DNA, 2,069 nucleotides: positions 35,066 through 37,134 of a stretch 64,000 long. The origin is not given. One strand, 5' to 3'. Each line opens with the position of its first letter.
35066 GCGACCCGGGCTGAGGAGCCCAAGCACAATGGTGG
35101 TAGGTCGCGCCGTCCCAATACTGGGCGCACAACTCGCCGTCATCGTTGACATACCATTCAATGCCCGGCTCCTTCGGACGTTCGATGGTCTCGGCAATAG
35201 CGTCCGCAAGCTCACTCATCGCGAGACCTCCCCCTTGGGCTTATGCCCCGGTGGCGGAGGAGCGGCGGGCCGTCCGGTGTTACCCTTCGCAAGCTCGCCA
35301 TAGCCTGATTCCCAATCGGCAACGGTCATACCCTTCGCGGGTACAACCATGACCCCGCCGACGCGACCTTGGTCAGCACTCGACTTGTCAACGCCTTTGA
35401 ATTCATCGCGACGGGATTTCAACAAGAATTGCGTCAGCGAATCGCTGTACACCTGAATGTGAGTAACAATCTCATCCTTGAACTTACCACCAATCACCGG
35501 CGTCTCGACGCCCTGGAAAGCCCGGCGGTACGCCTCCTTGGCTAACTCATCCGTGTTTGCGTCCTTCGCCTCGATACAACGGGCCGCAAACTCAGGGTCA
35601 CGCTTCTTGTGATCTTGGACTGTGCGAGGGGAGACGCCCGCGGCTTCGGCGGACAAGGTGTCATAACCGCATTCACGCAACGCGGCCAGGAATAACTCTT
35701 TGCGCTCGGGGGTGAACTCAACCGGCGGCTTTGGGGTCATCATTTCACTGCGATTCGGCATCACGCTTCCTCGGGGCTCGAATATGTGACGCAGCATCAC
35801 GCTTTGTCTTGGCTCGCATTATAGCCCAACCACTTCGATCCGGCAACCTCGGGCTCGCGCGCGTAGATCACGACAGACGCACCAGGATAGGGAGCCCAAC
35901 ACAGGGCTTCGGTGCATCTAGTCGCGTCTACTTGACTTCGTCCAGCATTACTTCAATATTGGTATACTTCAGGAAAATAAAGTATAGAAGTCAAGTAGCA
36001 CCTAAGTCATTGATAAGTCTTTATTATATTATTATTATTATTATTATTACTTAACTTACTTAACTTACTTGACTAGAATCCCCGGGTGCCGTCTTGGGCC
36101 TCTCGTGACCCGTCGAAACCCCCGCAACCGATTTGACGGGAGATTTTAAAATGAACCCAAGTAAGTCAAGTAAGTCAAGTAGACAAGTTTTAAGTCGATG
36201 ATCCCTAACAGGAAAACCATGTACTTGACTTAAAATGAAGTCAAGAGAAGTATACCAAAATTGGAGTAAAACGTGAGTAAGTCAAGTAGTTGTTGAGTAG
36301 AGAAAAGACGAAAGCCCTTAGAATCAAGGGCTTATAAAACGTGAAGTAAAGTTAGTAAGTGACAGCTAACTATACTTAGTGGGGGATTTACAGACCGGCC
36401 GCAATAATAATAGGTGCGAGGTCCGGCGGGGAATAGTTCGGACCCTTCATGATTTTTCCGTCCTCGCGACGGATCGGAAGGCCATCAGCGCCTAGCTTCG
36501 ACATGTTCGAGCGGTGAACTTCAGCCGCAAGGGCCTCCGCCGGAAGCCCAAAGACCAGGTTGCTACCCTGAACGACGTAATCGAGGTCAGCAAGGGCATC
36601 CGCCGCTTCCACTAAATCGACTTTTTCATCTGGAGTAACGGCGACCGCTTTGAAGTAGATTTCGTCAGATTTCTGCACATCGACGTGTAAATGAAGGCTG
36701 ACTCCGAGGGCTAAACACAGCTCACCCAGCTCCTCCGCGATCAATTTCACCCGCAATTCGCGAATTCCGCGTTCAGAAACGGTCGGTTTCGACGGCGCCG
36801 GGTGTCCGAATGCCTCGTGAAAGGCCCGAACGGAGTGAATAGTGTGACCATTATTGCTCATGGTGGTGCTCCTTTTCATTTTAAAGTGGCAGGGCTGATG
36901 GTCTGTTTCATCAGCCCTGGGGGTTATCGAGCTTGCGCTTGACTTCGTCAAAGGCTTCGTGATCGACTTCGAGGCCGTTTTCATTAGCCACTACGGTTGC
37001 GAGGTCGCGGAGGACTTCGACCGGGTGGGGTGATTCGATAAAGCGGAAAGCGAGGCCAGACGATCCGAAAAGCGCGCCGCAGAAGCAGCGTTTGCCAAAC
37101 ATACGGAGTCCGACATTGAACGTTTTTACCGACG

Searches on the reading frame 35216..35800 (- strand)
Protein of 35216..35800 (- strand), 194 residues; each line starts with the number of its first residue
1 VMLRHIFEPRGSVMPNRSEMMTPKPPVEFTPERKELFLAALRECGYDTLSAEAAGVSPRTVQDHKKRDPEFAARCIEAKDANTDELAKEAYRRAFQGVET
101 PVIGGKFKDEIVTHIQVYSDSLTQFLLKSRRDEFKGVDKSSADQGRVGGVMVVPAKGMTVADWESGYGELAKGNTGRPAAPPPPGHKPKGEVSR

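Call 15: search_protein_families(library=phrogs, proteins=[window:35216-35800:-])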
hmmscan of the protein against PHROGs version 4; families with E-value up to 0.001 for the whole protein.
window:35216-35800:- (194 aa): 2 families
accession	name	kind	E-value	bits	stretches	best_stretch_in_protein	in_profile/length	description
phrog_4044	-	head and packaging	8.1e-43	147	1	17-178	12-176/180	terminase small subunit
phrog_309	-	head and packaging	0.00038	21.5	1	14-103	127-218/319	terminase small subunit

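Call 21: find_related_loci(query=window:35216-35800:-, collection=viral_contigs, flank=2500)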
Query window:35216-35800:- (194 aa) in viral_contigs; peptide patterns used: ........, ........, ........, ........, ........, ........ (x = any residue, [..] = any of these).
24 stretches matched a pattern; 16 encode a relative of the query (tblastn E <= 1e-3); 16 distinct loci.
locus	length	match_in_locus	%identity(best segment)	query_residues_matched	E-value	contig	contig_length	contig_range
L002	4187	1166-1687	48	10-178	2e-42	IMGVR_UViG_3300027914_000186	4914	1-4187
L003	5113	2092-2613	49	10-178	1e-42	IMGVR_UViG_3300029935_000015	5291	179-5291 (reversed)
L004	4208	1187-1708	47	10-178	8e-42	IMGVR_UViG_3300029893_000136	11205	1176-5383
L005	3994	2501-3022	47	10-178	5e-42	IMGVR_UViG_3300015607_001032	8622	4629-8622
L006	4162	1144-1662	48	11-178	1e-40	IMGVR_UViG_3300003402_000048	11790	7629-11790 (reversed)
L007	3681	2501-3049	47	11-183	2e-39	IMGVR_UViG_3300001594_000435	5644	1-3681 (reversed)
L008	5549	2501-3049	47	11-183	2e-39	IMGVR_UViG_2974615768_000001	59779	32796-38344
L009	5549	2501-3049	47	11-183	2e-39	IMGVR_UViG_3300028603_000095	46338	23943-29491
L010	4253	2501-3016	46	11-178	7e-37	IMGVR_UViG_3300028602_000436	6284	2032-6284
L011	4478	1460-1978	45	11-178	2e-35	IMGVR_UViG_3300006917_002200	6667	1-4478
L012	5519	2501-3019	45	11-178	2e-35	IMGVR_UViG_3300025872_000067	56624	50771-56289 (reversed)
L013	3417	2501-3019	45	11-178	2e-35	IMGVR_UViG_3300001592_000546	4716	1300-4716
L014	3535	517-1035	45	11-178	2e-35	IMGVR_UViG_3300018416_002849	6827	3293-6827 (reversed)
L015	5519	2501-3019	45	11-178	2e-35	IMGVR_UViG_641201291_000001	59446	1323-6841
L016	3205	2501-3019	45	11-178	1e-34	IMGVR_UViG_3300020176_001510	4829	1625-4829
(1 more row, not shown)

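Call 49: search_dna_similar(query=window:35216-35800:-, collection=phages, mode=protein, max_rows=60, rows=spread)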
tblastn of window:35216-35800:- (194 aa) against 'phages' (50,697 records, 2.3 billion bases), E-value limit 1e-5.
Records with a match: 121; places in all: 121; records where one place covers at least 80% of the query: 79.
Best place of each record, by identity: <60% 121.
By first word of the organism name: Pseudomonas 71; Xanthomonas 17; Bordetella 9; Stenotrophomonas 7; Achromobacter 7; Rhodobacter 2; Variovorax 2; Janthinobacterium 2; Sphaerotilus 1; Alphaproteobacteria 1; and 2 more.
By host as written in the record: Pseudomonas aeruginosa 27; Pseudomonas aeruginosa PAO1 22; - 9; Bordetella bronchiseptica ATCC 10580 9; Pseudomonas sp. 5; Achromobacter xylosoxidans 5; Pseudomonas aeruginosa PA14 4; Xanthomonas arboricola pv. juglandis IVIA 1317-1a 4; and 24 more.
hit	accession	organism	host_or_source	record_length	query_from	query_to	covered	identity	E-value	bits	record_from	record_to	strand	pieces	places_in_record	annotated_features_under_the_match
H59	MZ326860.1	Stenotrophomonas phage Sonora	Stenotrophomonas maltophilia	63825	14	177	85%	51.8%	1e-39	148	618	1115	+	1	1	terminase small subunit | ribosome_binding_site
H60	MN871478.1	Pseudomonas phage PaSt-2_45_61k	Pseudomonas aeruginosa PAO1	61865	10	177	87%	48.3%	6e-38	143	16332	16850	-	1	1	record has no annotation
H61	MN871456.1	Pseudomonas phage Pa-C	Pseudomonas aeruginosa PAO1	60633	10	177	87%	48.3%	1e-37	143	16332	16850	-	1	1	record has no annotation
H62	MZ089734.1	Pseudomonas phage PSA20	wastewater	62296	10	177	87%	47.7%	2e-37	142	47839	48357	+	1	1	hypothetical protein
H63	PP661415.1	Pseudomonas phage Rocky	Pseudomonas aeruginosa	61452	10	177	87%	47.7%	2e-37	142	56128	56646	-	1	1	hypothetical protein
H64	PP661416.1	Pseudomonas phage Max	Pseudomonas aeruginosa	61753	10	177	87%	47.7%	2e-37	142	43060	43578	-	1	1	hypothetical protein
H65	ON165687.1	Sphaerotilus phage SN1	Sphaerotilus natans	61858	10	177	87%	47.7%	2e-37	142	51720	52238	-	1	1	hypothetical protein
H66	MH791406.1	Pseudomonas phage PaSz-4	Pseudomonas aeruginosa PAO1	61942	10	177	87%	47.7%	2e-37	142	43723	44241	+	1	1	hypothetical protein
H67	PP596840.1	Pseudomonas phage WP2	Pseudomonas aeruginosa PAO1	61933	10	177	87%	47.7%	3e-37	142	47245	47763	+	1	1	terminase small subunit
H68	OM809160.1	Pseudomonas phage 185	Pseudomonas aeruginosa PAO1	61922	10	177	87%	47.7%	3e-37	141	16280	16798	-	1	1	record has no annotation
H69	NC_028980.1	Pseudomonas phage PAE1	Pseudomonas aeruginosa strain PAO9505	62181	10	177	87%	47.7%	5e-37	141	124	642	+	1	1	terminase small subunit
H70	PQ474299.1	Pseudomonas phage BL8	Pseudomonas aeruginosa PA14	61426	10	177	87%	47.1%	6e-37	140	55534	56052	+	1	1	terminase small subunit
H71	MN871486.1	Pseudomonas phage PaSz-9_45_61k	Pseudomonas aeruginosa PAO1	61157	10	177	87%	47.1%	1e-36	140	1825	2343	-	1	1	record has no annotation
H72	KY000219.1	Bordetella phage CN2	Bordetella bronchiseptica ATCC 10580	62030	11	177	86%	47.4%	2e-34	134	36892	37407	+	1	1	terminase small subunit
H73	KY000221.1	Bordetella phage CN1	Bordetella bronchiseptica ATCC 10580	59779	11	177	86%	47.4%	3e-34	133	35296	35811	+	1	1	terminase small subunit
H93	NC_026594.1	Pseudomonas phage vB_PaeS_PAO1_Ab18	Pseudomonas aeruginosa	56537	16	175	82%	37.5%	3e-16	82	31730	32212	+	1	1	ORF45: terminase small subunit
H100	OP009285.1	Rhodobacter phage RcRudolph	Rhodobacter capsulatus YW1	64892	29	168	72%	36.6%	2e-9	62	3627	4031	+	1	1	terminase small subunit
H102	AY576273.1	Alphaproteobacteria phage PhiJL001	-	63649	17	162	75%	33.6%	8e-10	63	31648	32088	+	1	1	gp58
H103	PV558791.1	Variovorax phage VBv52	Variovorax boronicumulans DSM 21722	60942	19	176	81%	28.3%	8e-8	57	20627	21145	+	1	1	record has no annotation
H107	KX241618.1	Xanthomonas phage Xoo-sp2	Xanthomonas oryzae pv. oryzae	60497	19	155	71%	29.5%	1e-7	57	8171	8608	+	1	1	terminase small subunit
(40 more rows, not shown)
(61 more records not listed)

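Call 50: get_annotated_region(hit=H59, flank=1500)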
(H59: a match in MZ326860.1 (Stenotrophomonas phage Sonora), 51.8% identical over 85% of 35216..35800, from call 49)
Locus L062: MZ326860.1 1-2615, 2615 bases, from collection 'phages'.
description: Stenotrophomonas phage Sonora, complete genome.
organism: Stenotrophomonas phage Sonora (NCBI taxid 2859660)
taxonomy: Viruses; Duplodnaviria; Heunggongvirae; Uroviricota; Caudoviricetes; Mesyanzhinovviridae
host: Stenotrophomonas maltophilia; source: soil sample; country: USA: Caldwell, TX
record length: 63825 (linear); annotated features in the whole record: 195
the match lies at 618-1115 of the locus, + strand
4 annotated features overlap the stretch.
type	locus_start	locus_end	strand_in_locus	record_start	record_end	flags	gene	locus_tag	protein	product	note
regulatory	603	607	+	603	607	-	-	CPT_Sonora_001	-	ribosome_binding_site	-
CDS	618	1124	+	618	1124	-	-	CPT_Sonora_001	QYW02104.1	terminase small subunit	HHPred 3P9A_H P22 TerS 99pct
regulatory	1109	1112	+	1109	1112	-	-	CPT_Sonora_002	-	ribosome_binding_site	-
CDS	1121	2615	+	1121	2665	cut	-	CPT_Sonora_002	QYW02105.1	terminase large subunit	-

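Call 51: get_annotated_region(hit=H93, flank=1500)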
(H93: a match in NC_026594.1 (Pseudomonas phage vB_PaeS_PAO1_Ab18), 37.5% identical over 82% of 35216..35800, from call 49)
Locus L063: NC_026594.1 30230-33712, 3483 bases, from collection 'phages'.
description: Pseudomonas phage vB_PaeS_PAO1_Ab18, complete genome.
organism: Pseudomonas phage vB_PaeS_PAO1_Ab18 (NCBI taxid 1548905)
taxonomy: Viruses; Duplodnaviria; Heunggongvirae; Uroviricota; Caudoviricetes; Mesyanzhinovviridae; Bradleyvirinae; Abidjanvirus; Pseudomonas virus Ab18
host: Pseudomonas aeruginosa; source: sewage water sample; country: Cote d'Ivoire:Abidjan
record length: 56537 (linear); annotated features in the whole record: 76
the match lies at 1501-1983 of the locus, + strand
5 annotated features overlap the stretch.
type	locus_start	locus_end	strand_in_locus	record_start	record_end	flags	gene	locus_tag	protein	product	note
CDS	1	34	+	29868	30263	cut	ORF42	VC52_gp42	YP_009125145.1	RNA ligase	-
CDS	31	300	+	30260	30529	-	ORF43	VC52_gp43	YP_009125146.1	hypothetical protein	-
CDS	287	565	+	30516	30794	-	ORF44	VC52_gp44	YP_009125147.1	hypothetical protein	-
CDS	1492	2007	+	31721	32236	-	ORF45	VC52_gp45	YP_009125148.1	terminase small subunit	-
CDS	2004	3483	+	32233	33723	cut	ORF46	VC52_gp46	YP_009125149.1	putative terminase, large subunit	-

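Call 52: get_annotated_region(hit=H102, flank=1500)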
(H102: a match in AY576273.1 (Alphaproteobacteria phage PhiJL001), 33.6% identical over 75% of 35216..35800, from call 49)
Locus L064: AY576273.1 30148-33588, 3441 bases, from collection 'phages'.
description: Alphaproteobacteria phage PhiJL001, complete genome.
organism: Alphaproteobacteria phage PhiJL001 (NCBI taxid 2681607)
taxonomy: Viruses; Duplodnaviria; Heunggongvirae; Uroviricota; Caudoviricetes; Mesyanzhinovviridae; Keylargovirus; Keylargovirus JL001
host: -; source: -; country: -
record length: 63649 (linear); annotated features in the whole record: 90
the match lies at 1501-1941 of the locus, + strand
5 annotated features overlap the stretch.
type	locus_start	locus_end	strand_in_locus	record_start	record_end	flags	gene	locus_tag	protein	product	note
CDS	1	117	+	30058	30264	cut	-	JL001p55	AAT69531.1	gp55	-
CDS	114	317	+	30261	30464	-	-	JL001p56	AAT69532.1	gp56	-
CDS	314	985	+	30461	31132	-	-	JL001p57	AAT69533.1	gp57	-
CDS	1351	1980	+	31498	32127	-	-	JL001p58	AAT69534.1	gp58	-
CDS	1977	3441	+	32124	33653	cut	-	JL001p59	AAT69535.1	terminase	gp59; similar to Methanobacterium phage psiM2 large terminase subunit encoded by GenBank Accession Number AF065411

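Call 53: get_annotated_region(hit=H107, flank=1500)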
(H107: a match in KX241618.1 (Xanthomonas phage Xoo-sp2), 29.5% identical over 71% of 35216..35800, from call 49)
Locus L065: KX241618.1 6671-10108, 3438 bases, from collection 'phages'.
description: Xanthomonas phage Xoo-sp2, complete genome.
organism: Xanthomonas phage Xoo-sp2 (NCBI taxid 1852622)
taxonomy: Viruses; Duplodnaviria; Heunggongvirae; Uroviricota; Caudoviricetes; Mesyanzhinovviridae; Bradleyvirinae; Xooduovirus; Xooduovirus Xoosp2
host: Xanthomonas oryzae pv. oryzae; source: soil; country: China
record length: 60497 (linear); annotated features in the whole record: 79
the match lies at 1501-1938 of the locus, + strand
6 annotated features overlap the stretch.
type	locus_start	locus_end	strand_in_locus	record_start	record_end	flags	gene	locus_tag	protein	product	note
CDS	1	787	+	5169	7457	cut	-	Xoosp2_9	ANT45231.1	integrase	-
CDS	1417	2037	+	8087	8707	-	-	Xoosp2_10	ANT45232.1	terminase small subunit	-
CDS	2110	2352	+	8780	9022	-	-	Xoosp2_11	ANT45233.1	hypothetical protein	-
CDS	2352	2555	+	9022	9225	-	-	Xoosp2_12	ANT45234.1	hypothetical protein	-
CDS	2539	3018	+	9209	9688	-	-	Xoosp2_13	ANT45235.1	hypothetical protein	-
CDS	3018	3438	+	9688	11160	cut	-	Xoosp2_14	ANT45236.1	terminase large subunit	-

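Call 54: get_annotated_region(hit=H103, flank=1500)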
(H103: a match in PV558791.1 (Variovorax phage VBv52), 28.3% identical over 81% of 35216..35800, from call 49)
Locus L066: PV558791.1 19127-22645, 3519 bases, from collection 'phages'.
description: UNVERIFIED: Variovorax phage VBv52, complete genome.
organism: Variovorax phage VBv52 (NCBI taxid 3420615)
taxonomy: Viruses; Duplodnaviria; Heunggongvirae; Uroviricota; Caudoviricetes
host: Variovorax boronicumulans DSM 21722; source: compost; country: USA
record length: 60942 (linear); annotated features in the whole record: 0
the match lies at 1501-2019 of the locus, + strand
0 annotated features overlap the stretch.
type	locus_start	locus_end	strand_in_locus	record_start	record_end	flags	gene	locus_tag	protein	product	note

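Call 55: get_annotated_region(hit=H100, flank=1500)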
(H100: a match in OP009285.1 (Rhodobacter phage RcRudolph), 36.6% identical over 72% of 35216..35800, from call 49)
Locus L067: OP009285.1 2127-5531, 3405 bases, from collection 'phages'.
description: Rhodobacter phage RcRudolph, complete genome.
organism: Rhodobacter phage RcRudolph (NCBI taxid 2970527)
taxonomy: Viruses; Duplodnaviria; Heunggongvirae; Uroviricota; Caudoviricetes
host: Rhodobacter capsulatus YW1; source: water; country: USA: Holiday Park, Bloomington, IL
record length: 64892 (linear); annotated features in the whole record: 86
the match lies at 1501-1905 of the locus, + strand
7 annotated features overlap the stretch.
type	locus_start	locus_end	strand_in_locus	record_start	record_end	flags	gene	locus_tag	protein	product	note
CDS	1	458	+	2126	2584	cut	-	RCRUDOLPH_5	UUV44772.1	hypothetical protein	-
CDS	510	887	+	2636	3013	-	-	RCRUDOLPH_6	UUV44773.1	hypothetical protein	-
CDS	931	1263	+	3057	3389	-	-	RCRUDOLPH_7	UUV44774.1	lytic transglycosylase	-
CDS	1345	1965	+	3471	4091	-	-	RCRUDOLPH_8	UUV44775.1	terminase small subunit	terminase, small subunit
CDS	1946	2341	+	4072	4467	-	-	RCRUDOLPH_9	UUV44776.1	hypothetical protein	-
CDS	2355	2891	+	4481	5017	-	-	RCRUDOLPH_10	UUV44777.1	hypothetical protein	-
CDS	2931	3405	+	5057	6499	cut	-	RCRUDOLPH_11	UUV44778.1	terminase large subunit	terminase, large subunit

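Call 67: search_protein_families(library=pfam, proteins=[window:35216-35800:-], max_evalue=0.01)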
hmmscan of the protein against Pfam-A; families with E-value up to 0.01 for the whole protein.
window:35216-35800:- (194 aa): 0 families

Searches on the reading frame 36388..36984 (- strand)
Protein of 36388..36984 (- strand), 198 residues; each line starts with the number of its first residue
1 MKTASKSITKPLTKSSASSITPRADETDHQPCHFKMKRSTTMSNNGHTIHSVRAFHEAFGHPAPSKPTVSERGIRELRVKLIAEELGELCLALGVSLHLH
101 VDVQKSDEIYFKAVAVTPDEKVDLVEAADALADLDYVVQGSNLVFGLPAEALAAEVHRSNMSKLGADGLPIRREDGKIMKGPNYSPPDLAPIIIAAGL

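Call 15: search_protein_families(library=phrogs, proteins=[window:36388-36984:-])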
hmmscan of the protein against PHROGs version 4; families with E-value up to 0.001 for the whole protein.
window:36388-36984:- (198 aa): 5 families
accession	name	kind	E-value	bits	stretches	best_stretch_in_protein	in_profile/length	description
phrog_671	-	other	2.6e-40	139.6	1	32-194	522-658/678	nucleotide pyrophosphohydrolase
phrog_4159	-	other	1.2e-22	81.5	1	39-194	101-257/270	nucleotide pyrophosphohydrolase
phrog_12019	-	other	6.5e-12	46.7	1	119-192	164-239/241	MazG-like pyrophosphatase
phrog_18404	-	other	8.7e-07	29.3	1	120-166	68-114/264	hydrolase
phrog_2144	-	other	1.9e-05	25.5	1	48-164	4-111/290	MazG-like pyrophosphatase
